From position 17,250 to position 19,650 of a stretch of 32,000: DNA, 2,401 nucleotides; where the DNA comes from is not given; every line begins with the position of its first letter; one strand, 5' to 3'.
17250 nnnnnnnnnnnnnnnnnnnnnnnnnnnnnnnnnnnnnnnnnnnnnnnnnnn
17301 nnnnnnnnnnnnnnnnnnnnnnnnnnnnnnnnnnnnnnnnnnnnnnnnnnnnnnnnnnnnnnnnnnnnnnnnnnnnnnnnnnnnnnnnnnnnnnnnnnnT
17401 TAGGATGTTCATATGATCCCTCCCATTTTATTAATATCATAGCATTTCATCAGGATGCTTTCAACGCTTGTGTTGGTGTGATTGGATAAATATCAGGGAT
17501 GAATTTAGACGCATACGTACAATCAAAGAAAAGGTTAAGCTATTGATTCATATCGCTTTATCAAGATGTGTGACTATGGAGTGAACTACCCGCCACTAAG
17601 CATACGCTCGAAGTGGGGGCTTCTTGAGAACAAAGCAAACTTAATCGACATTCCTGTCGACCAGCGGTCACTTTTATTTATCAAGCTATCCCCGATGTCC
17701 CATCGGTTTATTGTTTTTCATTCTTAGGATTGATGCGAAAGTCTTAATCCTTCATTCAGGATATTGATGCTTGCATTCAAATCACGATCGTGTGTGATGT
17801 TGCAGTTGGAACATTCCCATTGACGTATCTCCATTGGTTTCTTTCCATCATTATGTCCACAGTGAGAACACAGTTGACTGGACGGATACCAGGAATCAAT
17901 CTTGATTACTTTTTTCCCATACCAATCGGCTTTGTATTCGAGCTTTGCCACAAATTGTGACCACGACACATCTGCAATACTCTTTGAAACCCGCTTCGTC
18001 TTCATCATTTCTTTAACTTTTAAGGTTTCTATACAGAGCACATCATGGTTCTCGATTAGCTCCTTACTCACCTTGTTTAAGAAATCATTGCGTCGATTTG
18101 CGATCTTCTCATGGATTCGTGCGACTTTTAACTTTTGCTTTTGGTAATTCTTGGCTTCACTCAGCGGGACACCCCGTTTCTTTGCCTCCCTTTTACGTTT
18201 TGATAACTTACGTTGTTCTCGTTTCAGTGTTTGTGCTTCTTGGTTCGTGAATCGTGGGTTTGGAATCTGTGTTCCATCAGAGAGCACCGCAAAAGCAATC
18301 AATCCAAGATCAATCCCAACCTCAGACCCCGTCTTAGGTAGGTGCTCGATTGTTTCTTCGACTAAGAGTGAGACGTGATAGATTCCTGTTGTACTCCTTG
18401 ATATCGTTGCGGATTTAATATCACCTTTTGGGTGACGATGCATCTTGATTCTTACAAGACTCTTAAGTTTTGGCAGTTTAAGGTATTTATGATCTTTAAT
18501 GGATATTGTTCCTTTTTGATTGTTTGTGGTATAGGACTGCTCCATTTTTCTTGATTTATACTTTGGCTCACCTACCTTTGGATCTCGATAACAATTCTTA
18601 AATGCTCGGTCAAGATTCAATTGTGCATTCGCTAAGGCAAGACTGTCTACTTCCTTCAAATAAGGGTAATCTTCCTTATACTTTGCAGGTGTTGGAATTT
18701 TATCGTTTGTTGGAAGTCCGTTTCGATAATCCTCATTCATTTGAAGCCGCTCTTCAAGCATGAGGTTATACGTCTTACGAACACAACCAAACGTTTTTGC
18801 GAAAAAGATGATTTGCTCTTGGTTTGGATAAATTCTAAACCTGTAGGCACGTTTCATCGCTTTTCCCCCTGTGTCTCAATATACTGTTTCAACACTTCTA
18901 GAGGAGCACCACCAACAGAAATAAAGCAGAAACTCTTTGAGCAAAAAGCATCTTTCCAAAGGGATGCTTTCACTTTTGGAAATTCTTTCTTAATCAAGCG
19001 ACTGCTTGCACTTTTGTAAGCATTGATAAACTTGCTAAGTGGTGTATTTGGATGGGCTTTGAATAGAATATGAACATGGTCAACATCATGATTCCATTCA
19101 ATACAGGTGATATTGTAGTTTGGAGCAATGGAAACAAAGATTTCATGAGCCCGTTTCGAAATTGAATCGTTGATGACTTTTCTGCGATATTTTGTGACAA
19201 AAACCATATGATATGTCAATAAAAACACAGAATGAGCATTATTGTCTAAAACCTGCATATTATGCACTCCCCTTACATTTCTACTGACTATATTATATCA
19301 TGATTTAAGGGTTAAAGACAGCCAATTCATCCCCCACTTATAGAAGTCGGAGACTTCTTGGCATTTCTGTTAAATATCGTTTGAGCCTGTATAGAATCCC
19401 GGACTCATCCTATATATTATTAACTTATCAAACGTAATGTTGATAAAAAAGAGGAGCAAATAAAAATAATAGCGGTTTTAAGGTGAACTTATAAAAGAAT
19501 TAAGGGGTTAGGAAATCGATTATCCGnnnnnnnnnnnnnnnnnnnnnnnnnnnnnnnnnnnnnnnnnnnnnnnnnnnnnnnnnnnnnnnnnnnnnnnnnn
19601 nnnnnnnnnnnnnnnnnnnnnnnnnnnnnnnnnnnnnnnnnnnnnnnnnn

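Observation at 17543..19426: Complete IS200/IS605-type element with a catalytically intact TnpB: an RNA-guided (OMEGA) nuclease locus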

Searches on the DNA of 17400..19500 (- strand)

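Call 18: search_dna_similar(query=window:17500-19480:-, collection=plasmids, mode=distant, max_rows=15)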
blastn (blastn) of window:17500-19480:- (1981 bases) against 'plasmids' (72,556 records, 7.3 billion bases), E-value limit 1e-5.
Records with a match: 792; places in all: 1337; records where one place covers at least 80% of the query: 2.
Best place of each record, by identity: 80-90% 5; 60-80% 787.
By first word of the organism name: Enterococcus 528; Bacillus 221; Clostridium 16; Paenibacillus 6; Campylobacter 5; Staphylococcus 2; Macrococcoides 1; Macrococcus 1; Klebsiella 1; Fusobacterium 1; and 10 more.
By predicted mobility (MOB-suite, as given by PLSDB): non-mobilizable 380; conjugative 270; mobilizable 142.
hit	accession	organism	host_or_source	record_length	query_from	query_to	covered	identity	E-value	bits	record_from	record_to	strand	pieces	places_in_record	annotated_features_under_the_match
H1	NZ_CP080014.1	Macrococcoides caseolyticum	calf,pure culture,nasal swab sample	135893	232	1877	83%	64.7%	1e-78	302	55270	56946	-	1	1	tnpB: IS200/IS605 family element RNA-guided endonuclease TnpB | tnpA: IS200/IS605 family transposase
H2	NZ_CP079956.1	Macrococcus sp. 19Msa1099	pure culture,pork meat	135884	232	1877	83%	64.7%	1e-78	302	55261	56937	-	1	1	tnpB: IS200/IS605 family element RNA-guided endonuclease TnpB | tnpA: IS200/IS605 family transposase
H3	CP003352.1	Enterococcus faecium Aus0004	Homo sapiens,blood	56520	380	1877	76%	65.4%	4e-85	324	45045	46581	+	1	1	transposase | transposase like protein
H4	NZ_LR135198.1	Enterococcus faecium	-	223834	380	1877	76%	65.3%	6e-83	317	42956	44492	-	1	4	tnpB: IS200/IS605 family element RNA-guided endonuclease TnpB | tnpA: IS200/IS605 family transposase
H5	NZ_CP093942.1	Enterococcus faecium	Homo sapiens,blood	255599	380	1877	76%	65.3%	6e-83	317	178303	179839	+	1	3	tnpB: IS200/IS605 family element RNA-guided endonuclease TnpB | tnpA: IS200/IS605 family transposase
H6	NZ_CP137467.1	Enterococcus faecium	Duck,feces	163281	380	1877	76%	65.3%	6e-83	317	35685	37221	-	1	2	tnpB: IS200/IS605 family element RNA-guided endonuclease TnpB | tnpA: IS200/IS605 family transposase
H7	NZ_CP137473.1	Enterococcus faecium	Chicken,feces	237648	380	1877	76%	65.3%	6e-83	317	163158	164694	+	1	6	tnpB: IS200/IS605 family element RNA-guided endonuclease TnpB | tnpA: IS200/IS605 family transposase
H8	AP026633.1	Enterococcus faecium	Homo sapiens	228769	382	1877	76%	65.3%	3e-74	411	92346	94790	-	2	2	transposase (x2) | hypothetical protein (x2)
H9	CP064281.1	Enterococcus faecium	Homo sapiens,cell culture,clinical ...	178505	382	1878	76%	64.9%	1e-73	287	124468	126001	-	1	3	none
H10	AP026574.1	Enterococcus faecium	Homo sapiens,stool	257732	382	1878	76%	64.9%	4e-72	281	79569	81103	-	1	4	hypothetical protein (x2) | transposase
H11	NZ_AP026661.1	Enterococcus faecium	Homo sapiens,urine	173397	382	1878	76%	64.9%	4e-72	281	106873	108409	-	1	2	tnpA: IS200/IS605-like element ISEfa4 family transposase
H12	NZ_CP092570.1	Enterococcus faecium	Homo sapiens,urine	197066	382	1878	76%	64.9%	1e-71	279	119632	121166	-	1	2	tnpA: IS200/IS605-like element ISEfa4 family transposase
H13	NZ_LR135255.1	Enterococcus faecium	-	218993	382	1878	76%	64.9%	3e-73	285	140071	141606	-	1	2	tnpB: IS200/IS605 family element RNA-guided endonuclease TnpB | tnpA: IS200/IS605-like element ISEfa4 family transposase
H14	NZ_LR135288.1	Enterococcus faecium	-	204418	382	1878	76%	64.9%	3e-73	285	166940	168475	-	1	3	tnpB: IS200/IS605 family element RNA-guided endonuclease TnpB | tnpA: IS200/IS605-like element ISEfa4 family transposase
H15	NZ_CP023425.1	Enterococcus faecium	Homo sapiens,blood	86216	382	1878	76%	64.9%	3e-73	285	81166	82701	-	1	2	tnpB: IS200/IS605 family element RNA-guided endonuclease TnpB | tnpA: IS200/IS605-like element ISEfa4 family transposase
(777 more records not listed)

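Call 29: search_rna_families(source=window, start=17400, end=19500, threshold=evalue, max_evalue=10)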
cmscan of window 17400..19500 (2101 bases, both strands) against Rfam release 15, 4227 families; matches with E-value up to 10: 7.
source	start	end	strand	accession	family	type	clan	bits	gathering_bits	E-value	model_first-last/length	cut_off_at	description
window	19206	19307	-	RF01492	rli28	Gene; sRNA;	-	24.5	45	2.1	1-186/186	no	Listeria sRNA rli28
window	17594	17712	-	RF02841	Ref70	Gene; sRNA;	-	22.1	115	0.73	1-122/122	no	Enterococcus sRNA 70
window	19038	19100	+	RF04103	mir-8356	Gene; miRNA;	-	16.9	70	9.5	1-65/65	no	mir-8356 microRNA precursor family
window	18949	19103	-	RF03037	PAGEV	Gene; sRNA;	-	15.6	61.1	0.48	1-185/185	no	PAGEV RNA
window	18631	18705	-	RF01880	Xist_exon1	Gene; lncRNA;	-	14.6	50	0.65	1-85/85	no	X-chromosome inactivation gene exon 1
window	17920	18012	-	RF01514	Afu_513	Gene; snRNA; snoRNA; CD-box;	-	14.6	48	3.6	1-103/103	no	A. fumigatus snoRNA Afu_513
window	18188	18246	-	RF01933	bxd_5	Gene; lncRNA;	-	12.9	50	6.2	1-57/57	no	Bithoraxoid conserved region 5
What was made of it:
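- Tried and rejected: A weak full-length hit to Enterococcus sRNA Ref70 (22 bits against a gathering score of 115) coincided with the omega scaffold (call 29).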

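Call 30: search_rna_families(sources=[L001, L004, L006, L007, L011, L017, L023, L036, L038], threshold=evalue, max_evalue=0.001, show_alignments=1)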
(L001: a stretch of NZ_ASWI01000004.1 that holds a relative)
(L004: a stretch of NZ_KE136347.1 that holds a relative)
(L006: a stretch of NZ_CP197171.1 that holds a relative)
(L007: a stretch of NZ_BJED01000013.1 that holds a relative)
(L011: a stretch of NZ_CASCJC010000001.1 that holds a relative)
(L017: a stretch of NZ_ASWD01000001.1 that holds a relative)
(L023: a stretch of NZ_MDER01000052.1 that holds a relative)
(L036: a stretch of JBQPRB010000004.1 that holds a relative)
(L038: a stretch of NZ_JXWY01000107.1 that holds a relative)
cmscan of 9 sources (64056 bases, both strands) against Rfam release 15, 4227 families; matches with E-value up to 0.001: 0.
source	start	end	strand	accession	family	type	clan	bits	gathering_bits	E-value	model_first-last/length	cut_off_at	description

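Call 37: build_rna_model(alignment_id=A2)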
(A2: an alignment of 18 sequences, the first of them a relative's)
Model R1 built from alignment A2 (18 sequences, 160 columns); structure: RNAalifold consensus.
model positions 149; base pairs 42; branch points 2; effective number of sequences 1; information 0.59 bits per position. Calibrated on 0.2 Mb of random sequence (short: E-values are rough).
structure used (alignment columns):
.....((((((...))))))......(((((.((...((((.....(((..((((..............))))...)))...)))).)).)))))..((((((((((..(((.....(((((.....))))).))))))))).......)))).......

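Call 38: search_with_rna_model(model_id=R1, source=window, max_evalue=10, show_alignments=1)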
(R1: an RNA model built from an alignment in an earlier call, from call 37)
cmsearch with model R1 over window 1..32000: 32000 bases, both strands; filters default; matches with E-value up to 10: 2.
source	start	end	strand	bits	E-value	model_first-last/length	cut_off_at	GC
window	17581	17711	-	112.2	1.1e-32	1-149/149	no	0.47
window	18879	19015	-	17.9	0.00051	1-149/149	no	0.37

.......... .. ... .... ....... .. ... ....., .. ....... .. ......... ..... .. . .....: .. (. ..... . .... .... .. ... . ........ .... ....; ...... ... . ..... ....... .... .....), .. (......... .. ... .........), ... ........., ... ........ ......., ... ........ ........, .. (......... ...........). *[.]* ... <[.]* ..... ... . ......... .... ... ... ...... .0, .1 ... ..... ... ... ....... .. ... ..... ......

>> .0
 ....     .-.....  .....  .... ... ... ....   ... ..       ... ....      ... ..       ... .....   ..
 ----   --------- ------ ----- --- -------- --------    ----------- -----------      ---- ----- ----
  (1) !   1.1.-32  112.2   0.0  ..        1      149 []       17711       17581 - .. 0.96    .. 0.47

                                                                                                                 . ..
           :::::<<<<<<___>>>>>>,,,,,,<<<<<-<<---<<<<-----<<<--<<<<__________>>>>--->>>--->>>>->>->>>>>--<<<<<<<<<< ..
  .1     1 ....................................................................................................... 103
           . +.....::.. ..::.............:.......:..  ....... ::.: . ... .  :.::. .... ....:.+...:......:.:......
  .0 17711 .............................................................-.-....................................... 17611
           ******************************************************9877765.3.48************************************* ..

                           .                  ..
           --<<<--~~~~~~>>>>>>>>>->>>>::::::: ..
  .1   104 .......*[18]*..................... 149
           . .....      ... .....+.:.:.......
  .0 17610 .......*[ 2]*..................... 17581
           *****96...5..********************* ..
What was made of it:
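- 17581..17711 (-): Omega-RNA scaffold. It starts 13 nt after the tnpB stop codon and ends at the right end; the true 5' end may lie further upstream, inside tnpB. Model R1, built from 18 relatives without the window, matches at 112.2 bits, E about 1e-32, over model positions 1-149 (call 38).
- On TnpB / OMEGA RNA-guided nucleases: The independent covariance model hits 17581-17711, ending exactly at the right end (call 38).
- Tried and rejected: A second model hit inside tnpA (18879-19015, 17.9 bits) is treated as noise from a roughly calibrated model (call 38).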

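Call 39: search_with_rna_model(model_id=R1, sources=[window, L001, L003, L004, L005, L006, L007, L010, L011, L013, L014, L015, L016, L017, L018, L019, L020, L021, L022, L023, L025, L026, L027, L028, L029, L031, L032, L033, L034, L035, L036, L038, L039, L041, L042, L043, L044, L046, L048, L049, L050, L051, L052, L053, L054, L055, L057, L058, L059, L060, L061, L063, L064, L066, L067, L068, L069, L070, L071, L072, L073, L074, L075, L076, L077, L078, L080], max_evalue=0.00001, make_alignment=true)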
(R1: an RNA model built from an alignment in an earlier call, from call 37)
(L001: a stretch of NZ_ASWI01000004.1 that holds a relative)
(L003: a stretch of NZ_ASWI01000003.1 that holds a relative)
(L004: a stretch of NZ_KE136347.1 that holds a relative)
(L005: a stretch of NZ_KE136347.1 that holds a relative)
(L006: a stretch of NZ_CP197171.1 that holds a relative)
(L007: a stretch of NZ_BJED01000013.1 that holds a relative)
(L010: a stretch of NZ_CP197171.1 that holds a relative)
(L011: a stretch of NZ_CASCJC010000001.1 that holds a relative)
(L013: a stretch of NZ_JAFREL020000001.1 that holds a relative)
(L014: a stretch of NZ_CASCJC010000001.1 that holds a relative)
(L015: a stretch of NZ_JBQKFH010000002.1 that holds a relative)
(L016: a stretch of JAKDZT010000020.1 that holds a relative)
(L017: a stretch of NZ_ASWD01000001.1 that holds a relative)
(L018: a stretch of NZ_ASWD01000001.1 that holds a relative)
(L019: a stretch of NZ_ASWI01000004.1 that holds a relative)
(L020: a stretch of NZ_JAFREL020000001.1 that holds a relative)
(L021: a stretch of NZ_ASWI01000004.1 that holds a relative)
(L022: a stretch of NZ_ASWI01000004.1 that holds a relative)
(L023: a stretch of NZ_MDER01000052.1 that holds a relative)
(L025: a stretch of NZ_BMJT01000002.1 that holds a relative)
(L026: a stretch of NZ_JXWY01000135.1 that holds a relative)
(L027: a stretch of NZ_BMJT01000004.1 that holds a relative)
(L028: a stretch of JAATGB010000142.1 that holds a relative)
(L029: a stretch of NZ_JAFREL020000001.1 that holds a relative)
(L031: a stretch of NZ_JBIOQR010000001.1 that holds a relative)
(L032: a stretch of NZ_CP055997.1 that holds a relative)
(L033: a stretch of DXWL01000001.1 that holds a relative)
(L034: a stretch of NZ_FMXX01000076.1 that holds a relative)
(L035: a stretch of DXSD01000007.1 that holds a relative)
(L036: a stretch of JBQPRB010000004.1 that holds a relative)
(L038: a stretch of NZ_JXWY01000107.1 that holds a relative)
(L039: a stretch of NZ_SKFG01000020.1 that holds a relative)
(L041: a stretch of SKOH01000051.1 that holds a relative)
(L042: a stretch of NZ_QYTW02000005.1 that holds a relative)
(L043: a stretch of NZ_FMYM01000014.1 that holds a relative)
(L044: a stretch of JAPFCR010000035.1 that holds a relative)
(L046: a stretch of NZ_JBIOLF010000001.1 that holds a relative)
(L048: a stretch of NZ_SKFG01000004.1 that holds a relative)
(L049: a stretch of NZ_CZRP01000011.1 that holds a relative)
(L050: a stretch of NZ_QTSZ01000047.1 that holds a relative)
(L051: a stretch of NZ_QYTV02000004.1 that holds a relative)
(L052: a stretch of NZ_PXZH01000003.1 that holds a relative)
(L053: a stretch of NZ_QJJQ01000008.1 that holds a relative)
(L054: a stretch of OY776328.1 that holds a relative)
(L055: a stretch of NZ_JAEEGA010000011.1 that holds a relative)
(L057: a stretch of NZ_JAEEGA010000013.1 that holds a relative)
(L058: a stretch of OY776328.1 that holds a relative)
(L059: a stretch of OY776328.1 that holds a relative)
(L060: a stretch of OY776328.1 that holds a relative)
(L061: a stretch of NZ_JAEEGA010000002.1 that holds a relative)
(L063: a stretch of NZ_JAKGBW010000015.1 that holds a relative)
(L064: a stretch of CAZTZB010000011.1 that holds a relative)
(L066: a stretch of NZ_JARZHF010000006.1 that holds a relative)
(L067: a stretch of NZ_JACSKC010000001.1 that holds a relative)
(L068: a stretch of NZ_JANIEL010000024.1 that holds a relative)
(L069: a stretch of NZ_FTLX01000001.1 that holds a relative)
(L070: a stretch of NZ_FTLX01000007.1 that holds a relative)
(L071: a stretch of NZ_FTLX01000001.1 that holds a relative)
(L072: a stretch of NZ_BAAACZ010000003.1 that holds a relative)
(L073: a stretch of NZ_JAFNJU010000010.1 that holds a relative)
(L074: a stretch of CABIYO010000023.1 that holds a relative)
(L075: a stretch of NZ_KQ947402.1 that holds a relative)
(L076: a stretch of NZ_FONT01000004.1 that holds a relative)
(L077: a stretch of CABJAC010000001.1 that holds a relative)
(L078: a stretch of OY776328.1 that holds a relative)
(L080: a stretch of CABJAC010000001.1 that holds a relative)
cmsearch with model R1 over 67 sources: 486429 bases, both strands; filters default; matches with E-value up to 0.00001: 67.
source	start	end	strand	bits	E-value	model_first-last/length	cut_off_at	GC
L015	4140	4288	+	186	7.1e-54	1-149/149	no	0.41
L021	4149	4297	+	185.6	9.2e-54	1-149/149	no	0.43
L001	4141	4289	+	184.4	2.1e-53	1-149/149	no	0.42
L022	4141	4289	+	184.4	2.1e-53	1-149/149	no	0.42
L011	4140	4288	+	184.3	2.3e-53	1-149/149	no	0.44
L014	4140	4288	+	184.1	2.6e-53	1-149/149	no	0.43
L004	4142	4290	+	183.2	4.9e-53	1-149/149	no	0.42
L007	4140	4288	+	180.4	3.4e-52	1-149/149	no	0.44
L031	4140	4288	+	179.4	7e-52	1-149/149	no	0.45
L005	4142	4290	+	179.1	9.1e-52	1-149/149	no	0.42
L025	1284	1432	+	177.2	3.2e-51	1-149/149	no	0.44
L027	1284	1432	+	177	3.8e-51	1-149/149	no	0.43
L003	4140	4288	+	176.4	5.8e-51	1-149/149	no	0.4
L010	4145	4293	+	175.8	8.6e-51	1-149/149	no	0.45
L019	4140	4288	+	175.4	1.1e-50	1-149/149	no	0.4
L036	4140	4288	+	174.4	2.3e-50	1-149/149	no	0.46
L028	2513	2663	+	174.3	2.4e-50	1-149/149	no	0.42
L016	4145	4293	+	173.3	5.2e-50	1-149/149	no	0.46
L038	4140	4287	+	171.7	1.6e-49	1-149/149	no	0.39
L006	4145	4293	+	171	2.5e-49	1-149/149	no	0.44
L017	4139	4287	+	169.6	6.9e-49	1-149/149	no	0.48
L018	4139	4287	+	167.4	3.2e-48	1-149/149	no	0.49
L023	4139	4287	+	163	6.6e-47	1-149/149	no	0.4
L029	4139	4288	+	162.7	8.3e-47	1-149/149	no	0.51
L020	4139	4287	+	160.7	3.3e-46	1-149/149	no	0.48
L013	4139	4287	+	159.7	6.7e-46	1-149/149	no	0.5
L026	2537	2705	+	154.3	2.9e-44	1-149/149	no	0.4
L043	4141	4280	+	132.4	1.3e-37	1-149/149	no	0.48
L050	4135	4280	+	131.6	2.4e-37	1-149/149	no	0.49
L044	4136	4257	+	119.7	9.2e-34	1-149/149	no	0.4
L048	4140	4261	+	116.5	8.6e-33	1-149/149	no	0.47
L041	4137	4258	+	116.2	1.1e-32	1-149/149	no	0.44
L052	4132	4253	+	115.6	1.7e-32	1-149/149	no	0.38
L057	4137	4258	+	114.1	4.7e-32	1-149/149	no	0.39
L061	4137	4258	+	114.1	4.7e-32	1-149/149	no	0.39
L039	4140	4261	+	112.9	1.1e-31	1-149/149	no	0.47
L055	4128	4249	+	112.1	1.9e-31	1-149/149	no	0.39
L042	4142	4263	+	108.5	2.3e-30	1-149/149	no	0.43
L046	4137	4258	+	100.6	5.8e-28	1-149/149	no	0.48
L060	4136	4259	+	97.4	5.5e-27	1-149/149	no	0.48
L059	4136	4260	+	95.5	2.1e-26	1-149/149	no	0.46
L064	4128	4252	+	95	3.1e-26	1-149/149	no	0.41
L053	4143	4267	+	94.7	3.7e-26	1-149/149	no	0.47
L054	4136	4259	+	92.8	1.4e-25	1-149/149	no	0.48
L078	4136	4259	+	92.1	2.3e-25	1-149/149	no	0.47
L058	4136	4260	+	91.1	4.5e-25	1-149/149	no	0.46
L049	4140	4261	+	90.1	9.1e-25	1-149/149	no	0.42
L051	4141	4266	+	88.8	2.3e-24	1-149/149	no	0.45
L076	4146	4271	+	73.3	1.1e-19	1-149/149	no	0.46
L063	4141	4266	+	73.2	1.2e-19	1-149/149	no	0.42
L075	2151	2266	+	71.8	3.3e-19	1-149/149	no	0.51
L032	4135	4256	+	71.6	3.9e-19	1-149/149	no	0.39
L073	4125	4240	+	71.1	5.6e-19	1-149/149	no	0.42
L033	4135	4256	+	70.5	8.2e-19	1-149/149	no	0.39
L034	1624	1745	+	69.4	1.8e-18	1-149/149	no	0.39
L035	4137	4255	+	65.7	2.3e-17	1-149/149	no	0.41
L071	4125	4229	+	63.4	1.1e-16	1-149/149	no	0.55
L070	4125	4235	+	59.3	2e-15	1-149/149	no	0.56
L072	4116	4226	+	56.9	1.1e-14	1-149/149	no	0.41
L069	4125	4235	+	55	4.1e-14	1-149/149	no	0.56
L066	4110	4207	+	51.9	3.6e-13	1-149/149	no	0.49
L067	4131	4236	+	49.7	1.8e-12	1-149/149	no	0.53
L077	4131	4236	+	48.6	3.5e-12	1-149/149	no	0.53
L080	4131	4236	+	48.4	4.2e-12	1-149/149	no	0.5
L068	4131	4235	+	40.5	1e-09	1-149/149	no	0.58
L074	4131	4228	+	38.9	3.3e-09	1-149/149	no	0.51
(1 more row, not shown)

Alignment A3: 67 matches aligned to the model, 205 columns, each read 5' to 3' on its own strand. Consensus structure (alignment columns), stored with it:
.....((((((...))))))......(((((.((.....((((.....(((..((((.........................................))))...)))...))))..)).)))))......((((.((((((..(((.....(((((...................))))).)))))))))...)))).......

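Call 49: get_annotated_region(hit=H13, flank=800)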
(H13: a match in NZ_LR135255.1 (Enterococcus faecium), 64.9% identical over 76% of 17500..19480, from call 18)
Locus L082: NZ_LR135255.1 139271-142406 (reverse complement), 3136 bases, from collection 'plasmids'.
description: Enterococcus faecium isolate E7098 plasmid 2
organism: Enterococcus faecium (NCBI taxid 1352)
taxonomy: Bacteria; Bacillota; Bacilli; Lactobacillales; Enterococcaceae; Enterococcus; Enterococcus faecium
host: -; source: -; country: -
typing (MOB-suite, as given by PLSDB): non-mobilizable; replicon rep_cluster_893
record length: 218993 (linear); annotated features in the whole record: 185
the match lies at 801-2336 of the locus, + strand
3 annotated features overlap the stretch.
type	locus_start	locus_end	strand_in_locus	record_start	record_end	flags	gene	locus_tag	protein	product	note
CDS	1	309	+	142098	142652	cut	-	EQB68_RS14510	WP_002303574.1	tyrosine-type recombinase/integrase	GO:0015074 - DNA integration [Evidence IEA]; GO:0006310 - DNA recombination [Evidence IEA]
CDS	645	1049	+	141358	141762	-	tnpA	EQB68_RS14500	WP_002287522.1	IS200/IS605-like element ISEfa4 family transposase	GO:0006313 - DNA transposition [Evidence IEA]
CDS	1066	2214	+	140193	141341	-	tnpB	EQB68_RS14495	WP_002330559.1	IS200/IS605 family element RNA-guided endonuclease TnpB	-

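Call 50: search_rna_families(source=L082, threshold=evalue, max_evalue=0.01, show_alignments=1)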
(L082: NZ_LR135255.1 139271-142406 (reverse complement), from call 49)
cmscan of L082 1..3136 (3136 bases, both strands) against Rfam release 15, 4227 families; matches with E-value up to 0.01: 0.
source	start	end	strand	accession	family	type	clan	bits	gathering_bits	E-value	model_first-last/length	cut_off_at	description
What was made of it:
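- Tried and rejected: It was not reproduced in nine relatives or in ISEfa4 (calls 30, 50), so I dropped it as chance.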

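Call 51: search_with_rna_model(model_id=R1, source=L082, max_evalue=1)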
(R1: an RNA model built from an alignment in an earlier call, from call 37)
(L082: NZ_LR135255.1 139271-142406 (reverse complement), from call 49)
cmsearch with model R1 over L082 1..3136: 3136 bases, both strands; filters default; matches with E-value up to 1: 1.
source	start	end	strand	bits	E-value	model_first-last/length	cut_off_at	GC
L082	2226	2374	+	173.6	2.6e-52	1-149/149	no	0.44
